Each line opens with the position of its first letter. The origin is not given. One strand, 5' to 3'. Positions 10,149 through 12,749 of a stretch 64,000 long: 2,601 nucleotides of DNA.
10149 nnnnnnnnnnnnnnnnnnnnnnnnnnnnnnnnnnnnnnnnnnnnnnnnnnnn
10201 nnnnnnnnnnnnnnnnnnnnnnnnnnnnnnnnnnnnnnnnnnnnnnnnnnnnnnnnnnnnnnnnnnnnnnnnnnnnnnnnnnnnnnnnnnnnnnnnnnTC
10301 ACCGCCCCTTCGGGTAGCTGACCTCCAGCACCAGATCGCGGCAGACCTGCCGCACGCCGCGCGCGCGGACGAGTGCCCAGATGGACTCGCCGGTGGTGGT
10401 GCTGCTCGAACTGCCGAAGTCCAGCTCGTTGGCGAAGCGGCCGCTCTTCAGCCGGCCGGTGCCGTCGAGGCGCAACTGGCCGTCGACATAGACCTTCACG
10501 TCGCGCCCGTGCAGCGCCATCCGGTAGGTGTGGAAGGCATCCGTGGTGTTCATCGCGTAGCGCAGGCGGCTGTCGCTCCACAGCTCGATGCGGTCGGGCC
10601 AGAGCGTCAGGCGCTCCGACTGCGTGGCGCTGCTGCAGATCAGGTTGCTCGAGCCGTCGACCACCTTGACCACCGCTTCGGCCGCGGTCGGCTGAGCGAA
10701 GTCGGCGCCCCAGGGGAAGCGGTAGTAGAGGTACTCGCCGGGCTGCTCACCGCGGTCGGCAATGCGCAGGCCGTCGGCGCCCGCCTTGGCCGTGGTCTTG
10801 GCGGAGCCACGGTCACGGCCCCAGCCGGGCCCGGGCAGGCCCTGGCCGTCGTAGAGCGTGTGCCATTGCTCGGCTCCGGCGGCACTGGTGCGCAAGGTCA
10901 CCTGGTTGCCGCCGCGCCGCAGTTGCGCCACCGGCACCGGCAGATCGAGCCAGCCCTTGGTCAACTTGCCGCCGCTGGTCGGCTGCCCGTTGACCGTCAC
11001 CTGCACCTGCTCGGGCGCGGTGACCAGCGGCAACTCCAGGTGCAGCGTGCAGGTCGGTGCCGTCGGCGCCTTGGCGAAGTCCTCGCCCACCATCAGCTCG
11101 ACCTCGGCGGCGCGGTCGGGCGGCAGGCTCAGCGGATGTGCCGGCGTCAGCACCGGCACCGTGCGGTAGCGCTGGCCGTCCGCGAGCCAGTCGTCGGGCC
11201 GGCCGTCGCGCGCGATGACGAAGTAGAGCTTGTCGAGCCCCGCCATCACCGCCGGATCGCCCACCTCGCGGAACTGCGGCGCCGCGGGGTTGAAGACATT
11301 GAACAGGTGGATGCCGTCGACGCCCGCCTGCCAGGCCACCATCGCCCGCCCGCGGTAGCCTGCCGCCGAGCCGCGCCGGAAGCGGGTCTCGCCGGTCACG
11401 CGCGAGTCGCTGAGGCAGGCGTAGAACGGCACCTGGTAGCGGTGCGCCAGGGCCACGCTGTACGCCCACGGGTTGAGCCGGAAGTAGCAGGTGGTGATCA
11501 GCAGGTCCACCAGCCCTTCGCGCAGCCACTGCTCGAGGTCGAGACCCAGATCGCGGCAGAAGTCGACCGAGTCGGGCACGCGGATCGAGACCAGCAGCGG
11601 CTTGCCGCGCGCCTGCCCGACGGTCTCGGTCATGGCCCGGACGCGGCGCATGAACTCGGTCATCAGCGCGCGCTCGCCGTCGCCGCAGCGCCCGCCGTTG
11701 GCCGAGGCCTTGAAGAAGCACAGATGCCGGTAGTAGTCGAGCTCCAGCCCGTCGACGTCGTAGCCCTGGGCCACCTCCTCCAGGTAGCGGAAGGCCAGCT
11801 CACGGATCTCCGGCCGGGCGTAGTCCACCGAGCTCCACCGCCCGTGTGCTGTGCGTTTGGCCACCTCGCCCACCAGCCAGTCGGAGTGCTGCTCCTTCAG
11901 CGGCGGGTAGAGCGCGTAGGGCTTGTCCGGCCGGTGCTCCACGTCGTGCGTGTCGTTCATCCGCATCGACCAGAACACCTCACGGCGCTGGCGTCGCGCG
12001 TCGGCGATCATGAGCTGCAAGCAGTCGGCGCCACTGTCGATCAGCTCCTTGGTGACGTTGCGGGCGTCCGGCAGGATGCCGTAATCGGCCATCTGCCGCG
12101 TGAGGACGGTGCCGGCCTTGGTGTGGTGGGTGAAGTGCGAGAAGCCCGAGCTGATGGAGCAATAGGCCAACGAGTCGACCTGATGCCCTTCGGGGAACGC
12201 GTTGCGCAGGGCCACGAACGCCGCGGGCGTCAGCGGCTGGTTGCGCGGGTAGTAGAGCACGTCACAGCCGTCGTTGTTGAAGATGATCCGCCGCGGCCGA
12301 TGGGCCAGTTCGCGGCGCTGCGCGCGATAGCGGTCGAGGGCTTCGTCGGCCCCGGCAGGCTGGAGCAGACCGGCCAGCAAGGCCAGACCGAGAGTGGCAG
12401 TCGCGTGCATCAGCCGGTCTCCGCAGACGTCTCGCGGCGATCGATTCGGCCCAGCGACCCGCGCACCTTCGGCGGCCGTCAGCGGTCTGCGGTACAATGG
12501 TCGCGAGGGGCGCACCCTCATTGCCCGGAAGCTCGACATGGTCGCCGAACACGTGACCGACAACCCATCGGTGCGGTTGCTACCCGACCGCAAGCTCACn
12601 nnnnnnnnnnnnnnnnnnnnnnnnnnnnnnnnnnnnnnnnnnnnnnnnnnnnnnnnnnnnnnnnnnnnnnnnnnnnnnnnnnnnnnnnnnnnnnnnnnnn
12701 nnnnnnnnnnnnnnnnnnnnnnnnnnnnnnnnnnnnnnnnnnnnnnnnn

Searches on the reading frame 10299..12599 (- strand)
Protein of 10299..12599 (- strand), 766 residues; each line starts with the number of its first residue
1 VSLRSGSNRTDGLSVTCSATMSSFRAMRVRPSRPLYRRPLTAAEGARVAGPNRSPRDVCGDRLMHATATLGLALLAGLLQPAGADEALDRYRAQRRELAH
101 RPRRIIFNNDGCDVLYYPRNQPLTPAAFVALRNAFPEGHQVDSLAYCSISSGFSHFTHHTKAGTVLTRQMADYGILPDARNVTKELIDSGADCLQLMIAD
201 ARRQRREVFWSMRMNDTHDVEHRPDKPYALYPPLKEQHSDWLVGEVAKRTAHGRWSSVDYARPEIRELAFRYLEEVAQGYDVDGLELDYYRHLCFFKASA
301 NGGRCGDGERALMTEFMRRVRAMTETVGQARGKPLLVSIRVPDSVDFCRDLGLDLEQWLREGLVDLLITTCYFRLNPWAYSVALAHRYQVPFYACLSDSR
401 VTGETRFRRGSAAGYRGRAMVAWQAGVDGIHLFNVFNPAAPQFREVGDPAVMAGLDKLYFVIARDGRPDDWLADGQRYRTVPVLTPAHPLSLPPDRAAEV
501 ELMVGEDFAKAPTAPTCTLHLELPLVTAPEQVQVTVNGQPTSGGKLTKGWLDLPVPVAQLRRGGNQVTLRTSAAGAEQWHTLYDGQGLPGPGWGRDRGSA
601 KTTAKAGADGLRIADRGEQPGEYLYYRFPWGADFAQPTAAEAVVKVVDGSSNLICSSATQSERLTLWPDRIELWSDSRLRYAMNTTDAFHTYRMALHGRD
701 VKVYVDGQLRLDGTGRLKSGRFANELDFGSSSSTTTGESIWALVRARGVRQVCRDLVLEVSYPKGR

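Call 57: search_protein_families(library=pfam, proteins=[window:10299-12599:-], max_evalue=0.00001)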
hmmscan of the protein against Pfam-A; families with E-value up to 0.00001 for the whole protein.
window:10299-12599:- (766 aa): 1 family
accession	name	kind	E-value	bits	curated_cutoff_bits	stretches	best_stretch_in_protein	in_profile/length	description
PF02638.21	GHL10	-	3.6e-07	30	27.9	0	184-291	62-164/311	Glycosyl hydrolase-like 10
